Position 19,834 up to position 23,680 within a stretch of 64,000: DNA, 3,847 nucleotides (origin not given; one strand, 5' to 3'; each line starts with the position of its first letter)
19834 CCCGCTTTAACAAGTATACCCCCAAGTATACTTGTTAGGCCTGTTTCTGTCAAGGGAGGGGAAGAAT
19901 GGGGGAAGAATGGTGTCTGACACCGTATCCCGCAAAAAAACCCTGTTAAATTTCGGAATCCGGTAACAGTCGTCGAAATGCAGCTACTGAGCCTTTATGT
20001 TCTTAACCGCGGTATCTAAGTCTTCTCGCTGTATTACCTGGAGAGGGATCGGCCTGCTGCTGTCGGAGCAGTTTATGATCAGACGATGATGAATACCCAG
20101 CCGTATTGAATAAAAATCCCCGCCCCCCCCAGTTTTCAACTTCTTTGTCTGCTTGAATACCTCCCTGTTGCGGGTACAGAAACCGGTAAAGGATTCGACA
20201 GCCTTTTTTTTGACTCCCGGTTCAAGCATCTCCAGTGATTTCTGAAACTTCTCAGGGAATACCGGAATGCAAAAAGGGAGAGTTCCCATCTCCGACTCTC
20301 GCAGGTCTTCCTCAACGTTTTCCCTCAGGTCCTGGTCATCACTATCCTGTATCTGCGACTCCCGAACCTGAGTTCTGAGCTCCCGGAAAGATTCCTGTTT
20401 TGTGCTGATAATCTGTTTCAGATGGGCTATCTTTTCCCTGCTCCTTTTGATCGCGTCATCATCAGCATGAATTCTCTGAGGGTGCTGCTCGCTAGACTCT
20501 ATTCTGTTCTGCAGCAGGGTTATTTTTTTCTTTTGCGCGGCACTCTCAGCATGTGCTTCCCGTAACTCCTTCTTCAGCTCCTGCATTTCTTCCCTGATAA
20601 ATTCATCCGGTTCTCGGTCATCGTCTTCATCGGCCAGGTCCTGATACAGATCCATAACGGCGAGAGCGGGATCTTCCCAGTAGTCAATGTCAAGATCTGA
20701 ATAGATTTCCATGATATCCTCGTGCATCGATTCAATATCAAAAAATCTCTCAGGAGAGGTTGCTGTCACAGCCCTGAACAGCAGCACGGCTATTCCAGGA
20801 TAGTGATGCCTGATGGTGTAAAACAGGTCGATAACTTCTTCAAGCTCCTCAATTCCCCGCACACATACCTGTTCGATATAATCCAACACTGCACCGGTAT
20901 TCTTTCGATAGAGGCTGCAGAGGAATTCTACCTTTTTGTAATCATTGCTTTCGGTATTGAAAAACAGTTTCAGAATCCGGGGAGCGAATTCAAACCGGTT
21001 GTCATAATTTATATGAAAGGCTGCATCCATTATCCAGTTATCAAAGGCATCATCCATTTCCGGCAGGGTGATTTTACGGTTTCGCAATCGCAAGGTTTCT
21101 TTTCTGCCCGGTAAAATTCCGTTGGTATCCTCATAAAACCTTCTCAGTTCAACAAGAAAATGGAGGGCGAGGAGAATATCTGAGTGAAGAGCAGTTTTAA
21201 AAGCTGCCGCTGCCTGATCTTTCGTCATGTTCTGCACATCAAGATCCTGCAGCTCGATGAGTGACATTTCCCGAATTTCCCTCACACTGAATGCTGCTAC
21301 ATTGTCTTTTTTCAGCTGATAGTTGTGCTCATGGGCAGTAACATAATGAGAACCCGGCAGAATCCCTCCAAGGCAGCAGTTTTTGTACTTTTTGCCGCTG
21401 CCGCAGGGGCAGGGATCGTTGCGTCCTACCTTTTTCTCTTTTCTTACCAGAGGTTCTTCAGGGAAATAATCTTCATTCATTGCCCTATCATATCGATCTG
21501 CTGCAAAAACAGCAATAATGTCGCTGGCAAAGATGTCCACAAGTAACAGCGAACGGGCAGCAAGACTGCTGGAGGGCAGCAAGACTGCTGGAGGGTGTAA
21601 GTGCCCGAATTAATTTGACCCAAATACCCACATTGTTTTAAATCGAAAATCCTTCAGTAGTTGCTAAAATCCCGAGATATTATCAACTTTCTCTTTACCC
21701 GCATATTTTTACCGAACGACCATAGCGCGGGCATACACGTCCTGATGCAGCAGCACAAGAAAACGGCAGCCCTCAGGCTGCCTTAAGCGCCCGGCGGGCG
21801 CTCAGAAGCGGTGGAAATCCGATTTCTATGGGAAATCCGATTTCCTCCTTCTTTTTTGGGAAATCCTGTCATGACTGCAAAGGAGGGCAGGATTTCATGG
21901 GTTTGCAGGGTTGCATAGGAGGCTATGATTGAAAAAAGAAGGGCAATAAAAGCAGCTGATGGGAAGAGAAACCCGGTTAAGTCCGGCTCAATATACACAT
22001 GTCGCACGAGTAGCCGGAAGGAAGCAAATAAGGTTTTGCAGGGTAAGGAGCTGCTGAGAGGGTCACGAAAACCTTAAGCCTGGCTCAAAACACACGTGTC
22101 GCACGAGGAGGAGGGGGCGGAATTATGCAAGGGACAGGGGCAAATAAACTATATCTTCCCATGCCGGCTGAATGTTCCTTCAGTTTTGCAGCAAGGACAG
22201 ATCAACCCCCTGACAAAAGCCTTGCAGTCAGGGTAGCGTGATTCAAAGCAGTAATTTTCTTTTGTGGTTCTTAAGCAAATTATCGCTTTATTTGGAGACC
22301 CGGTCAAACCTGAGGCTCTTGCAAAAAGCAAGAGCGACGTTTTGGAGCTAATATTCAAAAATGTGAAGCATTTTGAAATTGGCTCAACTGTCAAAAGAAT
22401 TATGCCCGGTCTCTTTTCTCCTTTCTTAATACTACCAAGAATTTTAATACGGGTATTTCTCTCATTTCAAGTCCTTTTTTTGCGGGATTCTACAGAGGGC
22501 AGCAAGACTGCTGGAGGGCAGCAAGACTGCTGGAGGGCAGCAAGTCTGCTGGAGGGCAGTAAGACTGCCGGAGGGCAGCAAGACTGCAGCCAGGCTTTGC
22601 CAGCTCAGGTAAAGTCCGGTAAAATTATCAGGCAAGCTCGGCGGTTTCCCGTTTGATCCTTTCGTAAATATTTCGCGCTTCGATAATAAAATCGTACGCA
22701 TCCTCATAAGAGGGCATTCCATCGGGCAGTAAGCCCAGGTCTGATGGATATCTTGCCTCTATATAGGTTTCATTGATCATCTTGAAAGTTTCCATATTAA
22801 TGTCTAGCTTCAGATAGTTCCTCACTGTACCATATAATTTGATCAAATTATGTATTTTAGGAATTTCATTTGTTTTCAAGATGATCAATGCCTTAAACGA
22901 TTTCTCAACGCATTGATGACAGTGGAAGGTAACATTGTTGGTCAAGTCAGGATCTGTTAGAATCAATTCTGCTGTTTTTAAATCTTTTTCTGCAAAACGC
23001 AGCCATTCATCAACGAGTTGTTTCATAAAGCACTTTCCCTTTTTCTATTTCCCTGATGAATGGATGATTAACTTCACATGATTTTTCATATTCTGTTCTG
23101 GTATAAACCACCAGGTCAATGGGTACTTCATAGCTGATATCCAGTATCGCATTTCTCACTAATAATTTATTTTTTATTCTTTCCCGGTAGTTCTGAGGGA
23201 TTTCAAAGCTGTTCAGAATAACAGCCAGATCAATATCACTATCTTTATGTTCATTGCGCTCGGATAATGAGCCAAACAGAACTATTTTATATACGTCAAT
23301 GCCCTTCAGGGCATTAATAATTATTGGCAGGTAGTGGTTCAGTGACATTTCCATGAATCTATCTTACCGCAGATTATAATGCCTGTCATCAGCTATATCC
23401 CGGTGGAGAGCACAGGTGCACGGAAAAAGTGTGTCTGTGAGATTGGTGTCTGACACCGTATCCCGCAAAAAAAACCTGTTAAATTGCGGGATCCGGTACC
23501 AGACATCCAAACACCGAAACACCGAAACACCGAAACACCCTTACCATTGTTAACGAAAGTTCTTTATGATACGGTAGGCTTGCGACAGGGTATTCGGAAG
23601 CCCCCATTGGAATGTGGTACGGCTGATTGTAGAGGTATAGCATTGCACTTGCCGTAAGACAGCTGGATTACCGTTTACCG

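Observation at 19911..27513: Family of ~55-nt double-hairpin elements: three same-orientation copies roughly 3.5-4 kb apart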

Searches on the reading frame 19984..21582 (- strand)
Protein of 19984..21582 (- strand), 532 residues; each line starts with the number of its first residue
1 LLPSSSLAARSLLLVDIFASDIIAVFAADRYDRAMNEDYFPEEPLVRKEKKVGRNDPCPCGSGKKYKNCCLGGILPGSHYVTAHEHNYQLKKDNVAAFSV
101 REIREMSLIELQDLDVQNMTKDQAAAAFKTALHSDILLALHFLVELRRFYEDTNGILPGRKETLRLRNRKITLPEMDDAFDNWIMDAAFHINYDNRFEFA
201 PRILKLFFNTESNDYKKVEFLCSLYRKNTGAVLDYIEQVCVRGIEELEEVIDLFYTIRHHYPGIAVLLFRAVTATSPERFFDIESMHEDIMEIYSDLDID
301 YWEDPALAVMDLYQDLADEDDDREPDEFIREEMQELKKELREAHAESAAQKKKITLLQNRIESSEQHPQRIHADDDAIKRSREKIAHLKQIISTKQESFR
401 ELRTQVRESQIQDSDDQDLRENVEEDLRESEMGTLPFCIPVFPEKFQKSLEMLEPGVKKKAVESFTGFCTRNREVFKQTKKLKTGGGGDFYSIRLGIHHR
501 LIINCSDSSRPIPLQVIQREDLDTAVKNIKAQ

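Call 13: search_protein_families(library=pfam, proteins=[window:19984-21582:-], max_evalue=0.01)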
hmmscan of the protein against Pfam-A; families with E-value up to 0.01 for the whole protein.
window:19984-21582:- (532 aa): 2 families
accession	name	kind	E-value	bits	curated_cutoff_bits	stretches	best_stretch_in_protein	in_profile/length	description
PF02810.21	SEC-C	-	1.5e-09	38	20.4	1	54-71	1-18/19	SEC-C motif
PF05325.16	DUF730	-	0.0065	16.9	32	0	328-367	75-114/122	Protein of unknown function (DUF730)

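Call 62: find_homologous_proteins(query=window:19987-21480:-, max_evalue=1e-10)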
Query seq(498 aa) (498 aa): 10 proteins with E <= 1e-10 among 8000 candidates.
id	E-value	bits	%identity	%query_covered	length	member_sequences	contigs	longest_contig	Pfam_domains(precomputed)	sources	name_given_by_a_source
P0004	0.0e+0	1081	96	100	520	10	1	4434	PF02810.22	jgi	jgi:hypothetical protein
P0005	3.0e-142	493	48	100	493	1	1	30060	PF02810.22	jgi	jgi:uncharacterized protein YecA (UPF0149 family)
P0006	2.7e-141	490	47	98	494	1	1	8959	PF02810.22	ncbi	-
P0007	1.0e-26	112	27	97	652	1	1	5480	PF02810.22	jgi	jgi:hypothetical protein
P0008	1.6e-18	85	79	6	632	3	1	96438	PF02810.22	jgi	jgi:hypothetical protein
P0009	6.1e-17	80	26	51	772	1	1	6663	PF02810.22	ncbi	-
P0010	2.9e-15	75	25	96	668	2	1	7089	PF02810.22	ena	-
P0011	3.3e-15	74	86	6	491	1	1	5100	PF02810.22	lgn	-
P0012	4.1e-13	67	72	6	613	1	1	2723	PF24732.3,PF02810.22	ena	-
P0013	1.1e-11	63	91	5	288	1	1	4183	PF02810.22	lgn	-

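Call 63: find_encoding_contigs(protein=P0005, flank=10000, max_places=4)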
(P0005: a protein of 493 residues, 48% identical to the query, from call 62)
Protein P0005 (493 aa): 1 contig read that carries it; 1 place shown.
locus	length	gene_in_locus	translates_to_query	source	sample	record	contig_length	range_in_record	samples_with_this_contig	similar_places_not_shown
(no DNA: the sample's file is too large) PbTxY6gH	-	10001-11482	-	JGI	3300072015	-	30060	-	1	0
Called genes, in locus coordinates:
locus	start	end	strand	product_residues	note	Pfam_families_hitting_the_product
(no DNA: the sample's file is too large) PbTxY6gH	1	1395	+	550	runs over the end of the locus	PF01547:SBP_bac_1, PF13416:SBP_bac_8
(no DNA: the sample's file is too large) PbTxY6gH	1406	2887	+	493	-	PF00174:Oxidored_molyb (weak)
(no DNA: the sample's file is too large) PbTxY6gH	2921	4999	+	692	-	PF00528:BPD_transp_1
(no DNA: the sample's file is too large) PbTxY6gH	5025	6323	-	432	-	PF00849:PseudoU_synth_2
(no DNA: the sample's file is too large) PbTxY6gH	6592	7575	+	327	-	PF00248:Aldo_ket_red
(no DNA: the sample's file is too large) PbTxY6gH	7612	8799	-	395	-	PF00248:Aldo_ket_red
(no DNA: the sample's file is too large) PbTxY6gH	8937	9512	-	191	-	PF12801:Fer4_5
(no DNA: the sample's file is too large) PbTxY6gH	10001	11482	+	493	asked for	PF02810:SEC-C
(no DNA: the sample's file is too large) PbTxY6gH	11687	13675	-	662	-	-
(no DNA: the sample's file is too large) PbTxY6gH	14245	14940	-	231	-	PF04405:ScdA_N, PF01814:Hemerythrin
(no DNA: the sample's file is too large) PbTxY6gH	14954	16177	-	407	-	PF00753:Lactamase_B, PF19583:ODP, PF12706:Lactamase_B_2 (weak), PF00258:Flavodoxin_1, PF12641:Flavodoxin_3, PF12724:Flavodoxin_5 (weak)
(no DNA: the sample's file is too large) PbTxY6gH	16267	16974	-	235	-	PF00027:cNMP_binding, PF13545:HTH_Crp_2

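Call 64: find_encoding_contigs(protein=P0006, flank=10000, max_places=4)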
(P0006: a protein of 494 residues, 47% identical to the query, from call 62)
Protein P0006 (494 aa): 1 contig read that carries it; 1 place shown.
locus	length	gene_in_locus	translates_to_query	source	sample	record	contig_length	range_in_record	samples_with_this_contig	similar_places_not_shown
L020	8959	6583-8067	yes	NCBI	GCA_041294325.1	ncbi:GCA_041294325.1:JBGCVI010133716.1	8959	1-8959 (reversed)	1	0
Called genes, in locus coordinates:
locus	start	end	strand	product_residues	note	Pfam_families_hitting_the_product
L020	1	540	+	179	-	?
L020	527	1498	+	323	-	PF00288:GHMP_kinases_N, PF08544:GHMP_kinases_C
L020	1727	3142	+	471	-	PF03403:PAF-AH_p_II, PF07224:Chlorophyllase (faint), PF03403:PAF-AH_p_II, PF12740:PETase (weak)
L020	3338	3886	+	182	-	PF02525:Flavodoxin_2, PF03358:FMN_red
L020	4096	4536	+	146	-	PF18905:DUF5661 (weak)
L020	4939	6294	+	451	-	PF21810:DUF6880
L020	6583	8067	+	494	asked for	PF02810:SEC-C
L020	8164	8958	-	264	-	?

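Call 68: find_encoding_contigs(protein=P0004, flank=10000, max_places=10)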
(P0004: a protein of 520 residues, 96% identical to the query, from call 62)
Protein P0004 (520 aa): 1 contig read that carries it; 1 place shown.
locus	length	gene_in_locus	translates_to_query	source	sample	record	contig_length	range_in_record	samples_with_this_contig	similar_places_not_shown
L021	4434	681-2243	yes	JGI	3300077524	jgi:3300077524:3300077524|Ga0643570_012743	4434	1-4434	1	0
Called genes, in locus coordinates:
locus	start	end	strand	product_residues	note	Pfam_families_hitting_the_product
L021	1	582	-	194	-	?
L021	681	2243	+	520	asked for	PF02810:SEC-C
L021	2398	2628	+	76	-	-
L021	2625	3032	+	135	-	PF01850:PIN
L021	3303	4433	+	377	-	?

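Call 94: search_protein_families(library=padloc, proteins=[window:19984-21480:-], max_evalue=0.001)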
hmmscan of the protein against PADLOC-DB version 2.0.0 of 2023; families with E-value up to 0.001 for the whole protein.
window:19984-21480:- (498 aa): 7 families
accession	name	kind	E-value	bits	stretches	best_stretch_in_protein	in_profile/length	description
PDLC04917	PDC-S12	-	8.6e-10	36.9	1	10-37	190-217/218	-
PDLC00833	E1-E2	-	1.7e-06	25.7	1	14-40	168-194/222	E1-E2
PDLC00872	E2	-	7.7e-06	23.5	1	13-45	163-186/216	E2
PDLC00865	E2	-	8e-05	20.1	1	15-37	167-189/219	E2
PDLC00507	JetC1|JetC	-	9.1e-05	19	1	295-391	752-851/1215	DUF3584 domain; MukB-like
PDLC00581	JetC3|JetC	-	0.00049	16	1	279-394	511-626/1473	DUF3584 domain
PDLC00871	E2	-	0.00083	17.1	0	14-44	167-196/241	E2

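Call 95: search_protein_families(library=ncbifam, proteins=[window:19984-21480:-], max_evalue=0.001)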
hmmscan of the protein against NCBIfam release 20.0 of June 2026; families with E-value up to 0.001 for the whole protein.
window:19984-21480:- (498 aa): 7 families
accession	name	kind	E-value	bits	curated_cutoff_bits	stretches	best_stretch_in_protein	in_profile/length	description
NF004088.0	PRK05590.1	equivalog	2.7e-11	44.1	140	1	9-36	136-163/166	hypothetical protein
NF007704.0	PRK10396.1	equivalog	2.9e-10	40.5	149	1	12-37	195-220/221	hypothetical protein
NF002592.0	PRK02250.1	equivalog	7.1e-08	32.7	158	1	15-36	145-166/167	hypothetical protein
TIGR04102.1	SWIM_PBPRA1643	hypoth_equivalog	1.6e-07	31.7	68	1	13-36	84-107/108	PBPRA1643 family SWIM/SEC-C metal-binding motif protein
NF001213.0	PRK00183.1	equivalog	1.4e-06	28.4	158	1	16-37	132-153/157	hypothetical protein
NF002449.0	PRK01617.1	equivalog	2.3e-06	28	141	1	16-36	132-152/154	hypothetical protein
NF045487.1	ASRP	equivalog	1.1e-05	24.3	300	1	281-419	178-322/593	archaea-specific SMC-related protein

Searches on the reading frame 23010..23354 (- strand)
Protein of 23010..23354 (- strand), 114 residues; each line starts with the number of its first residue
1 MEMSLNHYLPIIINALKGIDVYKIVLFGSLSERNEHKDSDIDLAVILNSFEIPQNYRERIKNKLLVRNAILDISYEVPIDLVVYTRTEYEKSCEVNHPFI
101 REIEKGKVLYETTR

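Call 74: find_homologous_proteins(query=window:23010-23354:-, max_evalue=1e-10)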
Query window:23010-23354:- (114 aa): 24 proteins with E <= 1e-10 among 91 candidates.
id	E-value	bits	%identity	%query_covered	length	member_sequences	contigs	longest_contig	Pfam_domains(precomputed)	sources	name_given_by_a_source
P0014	4.0e-67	241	100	100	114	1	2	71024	PF18765.8,PF01909.30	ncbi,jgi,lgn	-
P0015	2.9e-44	168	69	99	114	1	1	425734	PF18765.8,PF01909.30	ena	-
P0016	3.1e-36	142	63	97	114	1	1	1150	PF18765.8,PF01909.30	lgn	-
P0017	1.2e-34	137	62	94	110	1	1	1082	PF18765.8,PF01909.30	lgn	-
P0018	3.0e-27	113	55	96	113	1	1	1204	PF18765.8,PF22600.3,PF01909.30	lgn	-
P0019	3.4e-27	113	56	94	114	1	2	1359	PF18765.8,PF01909.30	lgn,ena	-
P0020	4.9e-27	112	51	96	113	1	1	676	PF18765.8,PF01909.30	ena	-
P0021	4.0e-25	106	54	96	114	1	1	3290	PF18765.8,PF01909.30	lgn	-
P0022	3.3e-24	103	52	93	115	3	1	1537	PF18765.8,PF01909.30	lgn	-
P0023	3.7e-24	103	55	93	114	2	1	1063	PF18765.8,PF01909.30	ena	-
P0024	1.8e-23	101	48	97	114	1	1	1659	PF18765.8,PF01909.30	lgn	-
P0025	2.0e-23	101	50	90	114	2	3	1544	PF18765.8,PF01909.30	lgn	-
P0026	2.9e-23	100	50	90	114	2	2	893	PF18765.8,PF01909.30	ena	-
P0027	1.6e-22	98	50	93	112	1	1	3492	PF18765.8,PF01909.30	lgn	-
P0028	5.6e-22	96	48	97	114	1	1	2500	PF18765.8,PF01909.30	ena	-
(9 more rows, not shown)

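Call 75: find_encoding_contigs(protein=P0014, flank=10000, max_places=6)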
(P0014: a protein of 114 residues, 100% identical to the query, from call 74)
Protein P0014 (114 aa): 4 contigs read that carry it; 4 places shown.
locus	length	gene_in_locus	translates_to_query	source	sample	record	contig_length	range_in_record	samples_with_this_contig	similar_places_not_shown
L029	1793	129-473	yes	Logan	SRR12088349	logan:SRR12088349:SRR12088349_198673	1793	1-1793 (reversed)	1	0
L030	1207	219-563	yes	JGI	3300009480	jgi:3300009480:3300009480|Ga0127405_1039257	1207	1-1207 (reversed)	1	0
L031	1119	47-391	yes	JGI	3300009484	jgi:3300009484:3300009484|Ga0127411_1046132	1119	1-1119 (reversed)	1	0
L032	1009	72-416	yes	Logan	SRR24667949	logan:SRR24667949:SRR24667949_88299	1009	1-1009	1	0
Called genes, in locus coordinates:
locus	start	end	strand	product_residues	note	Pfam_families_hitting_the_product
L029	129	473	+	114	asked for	PF01909:NTP_transf_2, PF18765:Polbeta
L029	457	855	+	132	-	PF05168:HEPN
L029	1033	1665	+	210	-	-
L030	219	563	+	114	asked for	PF01909:NTP_transf_2, PF18765:Polbeta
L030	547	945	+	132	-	PF05168:HEPN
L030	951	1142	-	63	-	-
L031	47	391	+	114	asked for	PF01909:NTP_transf_2, PF18765:Polbeta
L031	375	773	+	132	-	PF05168:HEPN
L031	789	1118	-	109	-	?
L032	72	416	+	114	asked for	PF01909:NTP_transf_2, PF18765:Polbeta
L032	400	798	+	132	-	PF05168:HEPN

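Call 76: find_encoding_contigs(protein=P0015, flank=10000, max_places=4)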
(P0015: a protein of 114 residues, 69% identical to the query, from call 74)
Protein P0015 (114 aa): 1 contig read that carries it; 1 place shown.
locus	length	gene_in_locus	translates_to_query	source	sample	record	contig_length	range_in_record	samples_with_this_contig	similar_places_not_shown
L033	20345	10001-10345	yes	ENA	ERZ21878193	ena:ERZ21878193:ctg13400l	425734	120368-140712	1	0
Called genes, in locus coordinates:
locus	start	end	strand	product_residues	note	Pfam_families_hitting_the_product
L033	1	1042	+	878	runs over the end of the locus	PF00391:PEP-utilizers (weak), PF02896:PEP-utilizers_C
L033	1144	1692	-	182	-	-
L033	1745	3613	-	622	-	PF07719:TPR_2 (faint), PF12895:ANAPC3 (faint), PF13174:TPR_6 (faint), PF13176:TPR_7 (faint), PF13371:TPR_9 (faint), PF13374:TPR_10 (faint), PF13432:TPR_16 (weak), PF14559:TPR_19 (weak), +11 more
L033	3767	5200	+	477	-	PF00206:Lyase_1, PF08328:ASL_C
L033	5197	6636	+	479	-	PF00478:IMPDH, PF00571:CBS, PF03060:NMO (weak), PF01070:FMN_dh (weak)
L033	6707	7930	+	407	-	PF00709:Adenylsucc_synt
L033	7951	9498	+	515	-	PF00117:GATase, PF07722:Peptidase_C26 (weak), PF02540:NAD_synthase (faint), PF00958:GMP_synt_C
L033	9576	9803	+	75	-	-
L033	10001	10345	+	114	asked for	PF01909:NTP_transf_2, PF18765:Polbeta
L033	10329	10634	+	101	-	PF05168:HEPN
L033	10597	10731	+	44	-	-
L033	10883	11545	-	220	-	PF00702:Hydrolase (weak), PF13419:HAD_2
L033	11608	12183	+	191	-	PF18306:LDcluster4, PF03641:Lysine_decarbox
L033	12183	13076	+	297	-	PF01430:HSP33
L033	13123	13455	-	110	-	PF17253:DUF5320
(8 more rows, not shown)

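Call 94: search_protein_families(library=padloc, proteins=[window:23010-23354:-], max_evalue=0.001)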
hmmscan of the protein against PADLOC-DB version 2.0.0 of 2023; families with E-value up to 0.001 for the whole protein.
window:23010-23354:- (114 aa): 8 families
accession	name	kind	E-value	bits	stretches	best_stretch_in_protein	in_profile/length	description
PDLC04903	PDC-S09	-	1.2e-10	39.7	1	20-106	25-104/108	-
PDLC04368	PDC-M05A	-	6.3e-08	30.7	1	25-107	111-184/201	-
PDLC04907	PDC-S09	-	3e-07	28.6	1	18-98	24-101/114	-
PDLC04906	PDC-S09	-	7.9e-07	27.4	1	17-83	20-79/98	-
PDLC04372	PDC-M05A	-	6.6e-06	24.5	1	14-108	67-154/167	-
PDLC04904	PDC-S09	-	7.1e-06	24.2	1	8-48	12-52/104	-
PDLC04902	PDC-S09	-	9.7e-05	20.6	1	7-48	7-48/97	-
PDLC04905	PDC-S09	-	0.00022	19.5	1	10-83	10-78/101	-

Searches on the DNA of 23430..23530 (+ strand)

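Call 33: search_dna_similar(query=window:23430-23530:+, collection=plasmids, mode=distant, max_evalue=1)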
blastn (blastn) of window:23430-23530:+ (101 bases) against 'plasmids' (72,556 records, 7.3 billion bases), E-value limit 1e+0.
Records with a match: 3; places in all: 3; records where one place covers at least 80% of the query: 0.
Best place of each record, by identity: 95-99% 3.
By first word of the organism name: Haladaptatus 3.
By predicted mobility (MOB-suite, as given by PLSDB): non-mobilizable 3.
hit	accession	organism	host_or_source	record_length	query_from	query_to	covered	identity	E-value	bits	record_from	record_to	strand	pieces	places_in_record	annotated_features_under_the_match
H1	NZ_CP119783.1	Haladaptatus sp. YSMS36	cell culture,sediment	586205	4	27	24%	95.8%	8e-1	40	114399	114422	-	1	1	ABC transporter ATP-binding protein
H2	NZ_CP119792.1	Haladaptatus sp. QDMS2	cell culture,sediment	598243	4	27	24%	95.8%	8e-1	40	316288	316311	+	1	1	ABC transporter ATP-binding protein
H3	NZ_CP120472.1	Haladaptatus sp. DYSN1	cell culture,sediment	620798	4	27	24%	95.8%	8e-1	40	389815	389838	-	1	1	ABC transporter ATP-binding protein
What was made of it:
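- BLAST of the element against 72,556 plasmids found nothing relevant (call 33).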

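Call 34: search_dna_similar(query=window:23430-23530:+, collection=phages, mode=distant, max_evalue=1)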
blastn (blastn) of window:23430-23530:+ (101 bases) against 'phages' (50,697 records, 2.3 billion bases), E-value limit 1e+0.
No match.
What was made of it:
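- Tried and rejected: BLAST against plasmids and phages found nothing relevant (calls 33, 34).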
